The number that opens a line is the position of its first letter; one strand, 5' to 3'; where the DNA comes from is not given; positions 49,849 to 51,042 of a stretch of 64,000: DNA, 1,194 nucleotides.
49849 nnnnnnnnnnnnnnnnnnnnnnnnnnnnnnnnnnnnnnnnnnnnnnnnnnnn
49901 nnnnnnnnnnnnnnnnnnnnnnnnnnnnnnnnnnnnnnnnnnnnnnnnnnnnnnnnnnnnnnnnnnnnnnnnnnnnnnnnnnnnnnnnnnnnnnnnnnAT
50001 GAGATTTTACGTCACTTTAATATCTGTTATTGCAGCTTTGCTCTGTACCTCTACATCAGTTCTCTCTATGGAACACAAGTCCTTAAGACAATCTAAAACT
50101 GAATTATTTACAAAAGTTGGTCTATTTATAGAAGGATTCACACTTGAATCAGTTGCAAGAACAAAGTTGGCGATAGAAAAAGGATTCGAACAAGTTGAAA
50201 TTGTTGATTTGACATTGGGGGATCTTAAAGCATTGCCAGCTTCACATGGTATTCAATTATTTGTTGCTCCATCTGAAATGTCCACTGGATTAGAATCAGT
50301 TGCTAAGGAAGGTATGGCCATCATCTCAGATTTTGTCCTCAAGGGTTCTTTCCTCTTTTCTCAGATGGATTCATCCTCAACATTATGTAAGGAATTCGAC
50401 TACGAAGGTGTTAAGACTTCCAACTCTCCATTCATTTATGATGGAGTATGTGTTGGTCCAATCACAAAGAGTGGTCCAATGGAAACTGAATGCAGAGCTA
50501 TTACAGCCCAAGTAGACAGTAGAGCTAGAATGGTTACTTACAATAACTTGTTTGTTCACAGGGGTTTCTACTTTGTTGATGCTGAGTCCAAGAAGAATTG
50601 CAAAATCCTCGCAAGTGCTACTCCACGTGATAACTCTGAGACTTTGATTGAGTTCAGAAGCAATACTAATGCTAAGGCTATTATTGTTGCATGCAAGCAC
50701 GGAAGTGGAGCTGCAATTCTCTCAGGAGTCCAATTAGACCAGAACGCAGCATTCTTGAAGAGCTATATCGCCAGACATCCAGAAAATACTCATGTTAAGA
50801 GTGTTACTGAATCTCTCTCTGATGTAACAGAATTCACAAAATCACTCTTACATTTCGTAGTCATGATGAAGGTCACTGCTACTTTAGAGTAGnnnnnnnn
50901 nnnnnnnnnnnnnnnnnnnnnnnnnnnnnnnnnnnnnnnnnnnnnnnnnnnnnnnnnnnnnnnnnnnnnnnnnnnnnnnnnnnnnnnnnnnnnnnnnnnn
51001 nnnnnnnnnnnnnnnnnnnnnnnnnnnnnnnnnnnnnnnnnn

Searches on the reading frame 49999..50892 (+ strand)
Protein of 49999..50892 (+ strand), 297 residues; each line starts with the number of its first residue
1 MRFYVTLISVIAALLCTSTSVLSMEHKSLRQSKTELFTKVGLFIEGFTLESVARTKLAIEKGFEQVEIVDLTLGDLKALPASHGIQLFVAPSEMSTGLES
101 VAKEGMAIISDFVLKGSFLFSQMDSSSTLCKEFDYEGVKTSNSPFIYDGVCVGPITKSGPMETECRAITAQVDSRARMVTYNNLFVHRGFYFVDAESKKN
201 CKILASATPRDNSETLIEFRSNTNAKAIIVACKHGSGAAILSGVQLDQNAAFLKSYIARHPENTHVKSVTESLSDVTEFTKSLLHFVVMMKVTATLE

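Call 47: search_protein_families(library=pfam, proteins=[window:49999-50892:+], max_evalue=0.001)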
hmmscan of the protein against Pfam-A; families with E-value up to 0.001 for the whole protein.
window:49999-50892:+ (297 aa): 1 family
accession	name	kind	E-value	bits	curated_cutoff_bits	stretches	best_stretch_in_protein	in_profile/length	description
PF09825.15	BPL_N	-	5.3e-10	39.1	24.2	1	138-286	110-260/283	Biotin-protein ligase, N terminal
